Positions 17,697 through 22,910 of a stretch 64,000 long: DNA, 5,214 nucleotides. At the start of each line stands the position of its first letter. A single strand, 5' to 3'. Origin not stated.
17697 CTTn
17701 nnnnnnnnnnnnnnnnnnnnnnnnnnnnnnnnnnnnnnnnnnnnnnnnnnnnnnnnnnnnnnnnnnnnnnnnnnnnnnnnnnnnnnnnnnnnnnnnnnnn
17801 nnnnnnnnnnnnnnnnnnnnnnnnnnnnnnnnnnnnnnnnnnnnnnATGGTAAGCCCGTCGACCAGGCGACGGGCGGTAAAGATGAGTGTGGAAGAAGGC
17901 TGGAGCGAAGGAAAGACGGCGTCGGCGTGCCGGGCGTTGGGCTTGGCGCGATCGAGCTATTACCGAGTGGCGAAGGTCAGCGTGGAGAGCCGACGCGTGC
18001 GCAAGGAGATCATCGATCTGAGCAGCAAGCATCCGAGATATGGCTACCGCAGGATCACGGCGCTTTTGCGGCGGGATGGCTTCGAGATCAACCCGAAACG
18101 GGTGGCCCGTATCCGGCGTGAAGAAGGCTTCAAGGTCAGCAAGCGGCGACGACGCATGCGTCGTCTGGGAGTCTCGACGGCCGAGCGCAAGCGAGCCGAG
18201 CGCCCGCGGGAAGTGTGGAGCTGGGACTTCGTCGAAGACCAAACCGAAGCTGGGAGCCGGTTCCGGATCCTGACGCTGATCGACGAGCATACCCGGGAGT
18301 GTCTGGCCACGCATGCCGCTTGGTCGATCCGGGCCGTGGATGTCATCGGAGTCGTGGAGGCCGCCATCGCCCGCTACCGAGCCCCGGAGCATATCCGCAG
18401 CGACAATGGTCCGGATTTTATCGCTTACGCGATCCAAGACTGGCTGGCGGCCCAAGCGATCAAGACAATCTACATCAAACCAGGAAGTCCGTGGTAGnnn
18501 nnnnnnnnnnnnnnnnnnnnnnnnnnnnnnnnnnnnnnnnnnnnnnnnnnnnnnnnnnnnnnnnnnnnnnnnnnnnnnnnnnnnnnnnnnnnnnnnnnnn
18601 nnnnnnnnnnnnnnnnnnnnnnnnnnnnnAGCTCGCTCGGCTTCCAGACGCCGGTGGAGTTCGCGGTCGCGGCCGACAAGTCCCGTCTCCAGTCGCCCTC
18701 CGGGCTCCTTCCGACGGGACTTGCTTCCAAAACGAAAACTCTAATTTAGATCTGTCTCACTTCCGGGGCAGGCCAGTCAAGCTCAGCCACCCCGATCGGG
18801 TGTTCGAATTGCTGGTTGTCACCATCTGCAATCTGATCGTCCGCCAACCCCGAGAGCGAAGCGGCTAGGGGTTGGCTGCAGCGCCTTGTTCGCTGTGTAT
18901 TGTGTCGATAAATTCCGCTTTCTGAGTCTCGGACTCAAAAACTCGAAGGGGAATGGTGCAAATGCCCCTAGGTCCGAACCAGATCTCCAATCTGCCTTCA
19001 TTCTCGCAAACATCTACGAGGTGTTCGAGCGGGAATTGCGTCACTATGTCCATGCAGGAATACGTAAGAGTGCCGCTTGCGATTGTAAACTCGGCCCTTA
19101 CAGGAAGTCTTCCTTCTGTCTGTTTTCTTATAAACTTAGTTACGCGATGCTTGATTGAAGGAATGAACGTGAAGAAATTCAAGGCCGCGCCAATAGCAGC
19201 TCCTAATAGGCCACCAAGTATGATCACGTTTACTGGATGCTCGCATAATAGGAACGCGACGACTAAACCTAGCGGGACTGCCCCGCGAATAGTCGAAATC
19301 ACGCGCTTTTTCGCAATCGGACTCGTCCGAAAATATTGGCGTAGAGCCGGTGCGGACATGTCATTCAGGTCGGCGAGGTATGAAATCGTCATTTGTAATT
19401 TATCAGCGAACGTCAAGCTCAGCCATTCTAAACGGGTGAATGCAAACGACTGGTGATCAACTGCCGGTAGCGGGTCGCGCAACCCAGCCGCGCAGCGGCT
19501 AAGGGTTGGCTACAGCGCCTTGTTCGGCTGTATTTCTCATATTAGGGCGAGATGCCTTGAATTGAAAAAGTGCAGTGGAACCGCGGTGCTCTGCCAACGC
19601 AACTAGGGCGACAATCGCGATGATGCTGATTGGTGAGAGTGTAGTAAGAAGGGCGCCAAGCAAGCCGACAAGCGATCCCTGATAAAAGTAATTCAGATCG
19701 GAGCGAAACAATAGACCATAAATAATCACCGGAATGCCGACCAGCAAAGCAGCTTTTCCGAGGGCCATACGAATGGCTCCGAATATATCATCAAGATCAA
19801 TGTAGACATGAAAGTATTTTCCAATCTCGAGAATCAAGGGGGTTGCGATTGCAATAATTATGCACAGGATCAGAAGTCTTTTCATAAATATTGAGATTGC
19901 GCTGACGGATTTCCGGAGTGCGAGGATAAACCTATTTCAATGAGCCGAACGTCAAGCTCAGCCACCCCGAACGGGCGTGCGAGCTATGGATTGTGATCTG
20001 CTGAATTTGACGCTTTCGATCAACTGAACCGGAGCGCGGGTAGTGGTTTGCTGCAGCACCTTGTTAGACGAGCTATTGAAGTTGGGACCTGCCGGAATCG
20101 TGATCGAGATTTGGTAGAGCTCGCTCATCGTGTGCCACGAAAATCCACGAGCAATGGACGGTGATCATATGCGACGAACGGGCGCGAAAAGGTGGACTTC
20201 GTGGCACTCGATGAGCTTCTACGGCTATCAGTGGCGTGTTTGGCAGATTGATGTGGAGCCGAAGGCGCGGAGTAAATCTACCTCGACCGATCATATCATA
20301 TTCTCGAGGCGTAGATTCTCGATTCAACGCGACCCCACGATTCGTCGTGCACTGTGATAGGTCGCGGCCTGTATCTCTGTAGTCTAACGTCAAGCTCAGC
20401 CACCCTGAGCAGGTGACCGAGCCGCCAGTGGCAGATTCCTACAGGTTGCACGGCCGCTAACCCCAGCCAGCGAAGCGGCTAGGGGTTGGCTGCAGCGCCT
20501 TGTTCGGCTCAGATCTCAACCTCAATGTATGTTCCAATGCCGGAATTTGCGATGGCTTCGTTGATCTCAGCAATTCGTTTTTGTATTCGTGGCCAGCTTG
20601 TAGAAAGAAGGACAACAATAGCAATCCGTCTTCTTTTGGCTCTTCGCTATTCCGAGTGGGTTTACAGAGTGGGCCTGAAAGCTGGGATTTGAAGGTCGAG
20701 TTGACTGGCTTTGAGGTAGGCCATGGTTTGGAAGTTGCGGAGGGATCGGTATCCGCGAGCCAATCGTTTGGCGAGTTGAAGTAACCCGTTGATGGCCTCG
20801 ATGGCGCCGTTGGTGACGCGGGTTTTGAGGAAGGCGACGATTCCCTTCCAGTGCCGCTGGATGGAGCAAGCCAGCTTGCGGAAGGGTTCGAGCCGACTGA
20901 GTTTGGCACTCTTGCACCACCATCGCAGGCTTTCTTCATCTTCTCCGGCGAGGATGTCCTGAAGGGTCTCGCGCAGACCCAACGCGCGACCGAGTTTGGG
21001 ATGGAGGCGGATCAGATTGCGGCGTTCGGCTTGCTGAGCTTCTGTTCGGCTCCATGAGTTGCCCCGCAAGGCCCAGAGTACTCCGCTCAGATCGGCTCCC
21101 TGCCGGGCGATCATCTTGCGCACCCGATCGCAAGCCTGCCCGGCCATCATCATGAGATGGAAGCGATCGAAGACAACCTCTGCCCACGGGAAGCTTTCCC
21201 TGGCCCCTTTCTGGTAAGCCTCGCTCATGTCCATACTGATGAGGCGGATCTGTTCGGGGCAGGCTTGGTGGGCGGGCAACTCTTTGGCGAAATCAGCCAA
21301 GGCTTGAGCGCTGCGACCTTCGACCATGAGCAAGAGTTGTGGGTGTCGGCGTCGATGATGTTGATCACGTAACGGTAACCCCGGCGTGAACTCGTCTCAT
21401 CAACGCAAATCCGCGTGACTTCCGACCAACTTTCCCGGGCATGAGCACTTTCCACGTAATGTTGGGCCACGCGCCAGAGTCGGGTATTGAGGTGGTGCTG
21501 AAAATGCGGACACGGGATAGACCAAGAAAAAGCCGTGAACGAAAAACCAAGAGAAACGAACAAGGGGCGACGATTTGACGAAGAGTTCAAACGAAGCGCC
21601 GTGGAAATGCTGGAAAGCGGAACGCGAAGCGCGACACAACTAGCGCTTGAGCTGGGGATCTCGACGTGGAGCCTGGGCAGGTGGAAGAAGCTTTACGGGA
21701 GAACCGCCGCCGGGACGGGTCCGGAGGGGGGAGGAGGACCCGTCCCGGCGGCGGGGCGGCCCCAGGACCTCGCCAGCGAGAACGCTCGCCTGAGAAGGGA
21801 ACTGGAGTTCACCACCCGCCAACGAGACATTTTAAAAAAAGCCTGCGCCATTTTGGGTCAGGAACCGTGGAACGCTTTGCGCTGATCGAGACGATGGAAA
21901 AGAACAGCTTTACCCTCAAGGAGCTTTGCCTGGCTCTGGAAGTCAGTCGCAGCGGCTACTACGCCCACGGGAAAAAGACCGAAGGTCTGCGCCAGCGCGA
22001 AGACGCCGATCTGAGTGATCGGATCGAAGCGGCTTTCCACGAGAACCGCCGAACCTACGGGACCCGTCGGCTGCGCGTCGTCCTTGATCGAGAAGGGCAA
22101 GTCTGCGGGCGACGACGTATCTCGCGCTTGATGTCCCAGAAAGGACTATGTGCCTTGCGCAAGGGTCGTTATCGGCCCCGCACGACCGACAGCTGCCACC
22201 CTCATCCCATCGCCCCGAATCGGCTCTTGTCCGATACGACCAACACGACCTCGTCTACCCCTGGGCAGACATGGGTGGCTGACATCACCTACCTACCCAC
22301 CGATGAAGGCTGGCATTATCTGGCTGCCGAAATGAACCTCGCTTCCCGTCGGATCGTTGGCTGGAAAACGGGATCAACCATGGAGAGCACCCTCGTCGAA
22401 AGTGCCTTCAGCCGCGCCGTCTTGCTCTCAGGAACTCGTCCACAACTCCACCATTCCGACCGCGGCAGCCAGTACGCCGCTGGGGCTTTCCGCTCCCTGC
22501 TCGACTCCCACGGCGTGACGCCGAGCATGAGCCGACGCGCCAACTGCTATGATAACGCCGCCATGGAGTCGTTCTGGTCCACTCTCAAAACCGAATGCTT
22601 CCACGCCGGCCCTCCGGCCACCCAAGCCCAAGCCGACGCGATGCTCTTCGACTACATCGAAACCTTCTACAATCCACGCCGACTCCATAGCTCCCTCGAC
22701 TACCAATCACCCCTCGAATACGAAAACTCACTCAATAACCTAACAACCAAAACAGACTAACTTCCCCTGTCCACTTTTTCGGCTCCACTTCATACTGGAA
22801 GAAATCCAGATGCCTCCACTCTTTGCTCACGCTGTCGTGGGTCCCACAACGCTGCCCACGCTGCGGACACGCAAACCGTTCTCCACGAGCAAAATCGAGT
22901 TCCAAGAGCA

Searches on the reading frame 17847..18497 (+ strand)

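Call 54: search_protein_families(library=pfam, proteins=[window:17847-18497:+], max_evalue=0.01)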
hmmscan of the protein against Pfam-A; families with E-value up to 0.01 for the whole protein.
window:17847-18497:+ (216 aa): 2 families
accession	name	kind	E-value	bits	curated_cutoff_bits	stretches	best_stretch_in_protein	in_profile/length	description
PF00665.32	rve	-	1.9e-19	70.3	32.6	1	118-215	2-102/102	Integrase core domain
PF13276.12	HTH_21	-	2.5e-14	53.7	28.1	1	51-103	6-60/60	HTH-like domain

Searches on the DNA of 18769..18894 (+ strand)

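Call 41: build_rna_model(alignment_id=A2)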
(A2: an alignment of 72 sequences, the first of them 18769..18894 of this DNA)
Model R1 built from alignment A2 (72 sequences, 132 columns); structure: RNAalifold consensus.
model positions 126; base pairs 12; branch points 0; effective number of sequences 2.48; information 0.59 bits per position. Calibrated on 0.2 Mb of random sequence (short: E-values are rough).
structure used (alignment columns):
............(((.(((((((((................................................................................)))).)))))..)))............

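Call 53: search_with_rna_model(model_id=R1, sources=[L037, L038, L039, L040, L041], max_evalue=0.001)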
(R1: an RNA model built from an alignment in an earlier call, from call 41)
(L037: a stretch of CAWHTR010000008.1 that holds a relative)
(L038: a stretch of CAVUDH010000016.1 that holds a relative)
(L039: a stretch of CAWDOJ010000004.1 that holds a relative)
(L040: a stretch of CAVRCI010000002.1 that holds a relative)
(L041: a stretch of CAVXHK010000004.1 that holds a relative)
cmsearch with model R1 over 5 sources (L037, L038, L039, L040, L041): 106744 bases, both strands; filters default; matches with E-value up to 0.001: 0.
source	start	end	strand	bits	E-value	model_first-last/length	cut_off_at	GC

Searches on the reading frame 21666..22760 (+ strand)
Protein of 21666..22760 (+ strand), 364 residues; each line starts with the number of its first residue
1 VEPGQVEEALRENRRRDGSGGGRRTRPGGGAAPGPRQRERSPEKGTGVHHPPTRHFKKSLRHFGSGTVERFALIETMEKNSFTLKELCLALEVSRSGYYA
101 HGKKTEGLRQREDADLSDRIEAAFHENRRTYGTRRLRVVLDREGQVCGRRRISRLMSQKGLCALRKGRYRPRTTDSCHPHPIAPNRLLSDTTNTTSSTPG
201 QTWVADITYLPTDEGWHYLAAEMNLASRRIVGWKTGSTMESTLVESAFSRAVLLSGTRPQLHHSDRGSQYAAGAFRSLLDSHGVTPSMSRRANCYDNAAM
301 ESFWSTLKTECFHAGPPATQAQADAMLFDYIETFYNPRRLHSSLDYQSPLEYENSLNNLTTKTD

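Call 13: search_protein_families(library=pfam, proteins=[window:21666-22760:+])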
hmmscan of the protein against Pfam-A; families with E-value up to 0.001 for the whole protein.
window:21666-22760:+ (364 aa): 4 families
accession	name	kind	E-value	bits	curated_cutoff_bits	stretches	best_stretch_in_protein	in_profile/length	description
PF00665.32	rve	-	2.9e-22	79.3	32.6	1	198-294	3-102/102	Integrase core domain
PF13276.12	HTH_21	-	1.2e-15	58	28.1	1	112-169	3-60/60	HTH-like domain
PF13683.12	rve_3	-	1e-12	48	26.5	1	282-349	1-67/67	Integrase core domain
PF13333.12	rve_2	-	1.5e-11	44.6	22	1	301-354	1-53/56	Integrase core domain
